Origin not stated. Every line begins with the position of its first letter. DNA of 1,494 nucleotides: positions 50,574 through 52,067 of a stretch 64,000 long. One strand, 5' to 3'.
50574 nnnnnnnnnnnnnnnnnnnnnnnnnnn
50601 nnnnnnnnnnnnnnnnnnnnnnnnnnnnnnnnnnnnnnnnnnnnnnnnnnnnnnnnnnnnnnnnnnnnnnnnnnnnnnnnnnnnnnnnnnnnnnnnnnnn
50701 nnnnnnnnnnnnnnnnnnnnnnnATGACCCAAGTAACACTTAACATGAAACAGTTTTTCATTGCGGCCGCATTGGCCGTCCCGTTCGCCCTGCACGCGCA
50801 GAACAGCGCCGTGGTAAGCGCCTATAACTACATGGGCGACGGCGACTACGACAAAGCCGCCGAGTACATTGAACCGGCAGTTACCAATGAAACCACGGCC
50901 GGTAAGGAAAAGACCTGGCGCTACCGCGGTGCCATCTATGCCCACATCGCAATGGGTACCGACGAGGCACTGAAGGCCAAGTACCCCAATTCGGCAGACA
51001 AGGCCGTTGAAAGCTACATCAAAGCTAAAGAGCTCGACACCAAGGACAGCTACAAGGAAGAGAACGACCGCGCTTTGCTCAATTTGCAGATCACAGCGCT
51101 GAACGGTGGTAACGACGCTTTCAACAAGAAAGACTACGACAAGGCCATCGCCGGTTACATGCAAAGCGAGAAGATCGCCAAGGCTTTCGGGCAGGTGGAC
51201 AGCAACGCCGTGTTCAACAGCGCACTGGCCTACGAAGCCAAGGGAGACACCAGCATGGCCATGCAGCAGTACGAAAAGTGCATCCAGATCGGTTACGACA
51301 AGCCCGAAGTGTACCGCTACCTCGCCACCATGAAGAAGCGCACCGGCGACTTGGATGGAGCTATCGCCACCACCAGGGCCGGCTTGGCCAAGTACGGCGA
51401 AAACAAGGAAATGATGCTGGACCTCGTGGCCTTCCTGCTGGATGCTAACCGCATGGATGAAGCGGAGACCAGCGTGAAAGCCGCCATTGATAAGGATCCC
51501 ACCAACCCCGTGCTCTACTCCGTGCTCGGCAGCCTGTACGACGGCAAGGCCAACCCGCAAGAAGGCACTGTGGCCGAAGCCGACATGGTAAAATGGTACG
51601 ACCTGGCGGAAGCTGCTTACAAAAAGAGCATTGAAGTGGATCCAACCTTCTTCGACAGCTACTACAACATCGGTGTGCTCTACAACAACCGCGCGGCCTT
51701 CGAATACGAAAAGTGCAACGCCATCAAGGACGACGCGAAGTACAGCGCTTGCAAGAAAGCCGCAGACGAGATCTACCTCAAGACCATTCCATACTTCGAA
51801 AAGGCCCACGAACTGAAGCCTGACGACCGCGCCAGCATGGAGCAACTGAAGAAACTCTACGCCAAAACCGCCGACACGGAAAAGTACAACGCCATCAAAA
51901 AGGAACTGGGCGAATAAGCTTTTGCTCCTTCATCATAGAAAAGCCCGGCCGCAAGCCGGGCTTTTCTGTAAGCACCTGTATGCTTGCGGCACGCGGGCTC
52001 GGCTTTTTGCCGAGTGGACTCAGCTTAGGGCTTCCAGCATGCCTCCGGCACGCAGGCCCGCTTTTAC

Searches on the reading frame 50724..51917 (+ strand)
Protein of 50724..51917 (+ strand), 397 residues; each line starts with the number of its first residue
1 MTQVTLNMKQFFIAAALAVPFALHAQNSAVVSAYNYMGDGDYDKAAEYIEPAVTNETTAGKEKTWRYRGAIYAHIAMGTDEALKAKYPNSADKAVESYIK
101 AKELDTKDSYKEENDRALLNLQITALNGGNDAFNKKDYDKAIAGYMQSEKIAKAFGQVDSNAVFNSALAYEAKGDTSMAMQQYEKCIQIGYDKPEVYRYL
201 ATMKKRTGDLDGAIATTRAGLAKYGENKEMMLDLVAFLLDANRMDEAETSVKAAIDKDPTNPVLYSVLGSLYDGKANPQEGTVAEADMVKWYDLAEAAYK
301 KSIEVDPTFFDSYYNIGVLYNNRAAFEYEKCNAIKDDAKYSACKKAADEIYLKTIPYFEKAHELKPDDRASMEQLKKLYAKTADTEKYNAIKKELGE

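Call 51: search_protein_families(library=pfam, proteins=[window:50724-51917:+], max_evalue=0.00001)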
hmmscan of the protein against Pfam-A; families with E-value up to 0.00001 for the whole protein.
window:50724-51917:+ (397 aa): 10 families
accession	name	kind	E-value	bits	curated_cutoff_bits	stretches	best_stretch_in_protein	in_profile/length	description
PF13431.12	TPR_17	-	3.5e-13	49.1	24.4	0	298-323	1-26/34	Tetratricopeptide repeat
PF13428.12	TPR_14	-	4.7e-13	48.9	23.5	0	194-235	1-42/44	Tetratricopeptide repeat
PF20308.4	TPR-S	-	2.4e-11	44.6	27.6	0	211-313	3-93/102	Tetratricopeptide Repeats-Sensor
PF14559.12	TPR_19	-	6.2e-11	42.9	25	1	208-269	5-66/68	Tetratricopeptide repeat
PF13181.12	TPR_8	-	9.1e-11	41.5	25.7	0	162-189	3-30/34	Tetratricopeptide repeat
PF13432.12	TPR_16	-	9.3e-11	42.4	32.7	0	206-262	9-65/65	Tetratricopeptide repeat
PF07719.23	TPR_2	-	1.1e-10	41.2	27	0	163-189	4-30/34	Tetratricopeptide repeat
PF13414.12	TPR_11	-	2.4e-10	40.3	26.8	0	292-320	10-38/42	TPR repeat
PF00515.34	TPR_1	-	1.1e-09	38.1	27.8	0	292-309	17-34/34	Tetratricopeptide repeat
PF13424.12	TPR_12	-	9.3e-06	26.2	30.1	0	127-189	8-74/77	Tetratricopeptide repeat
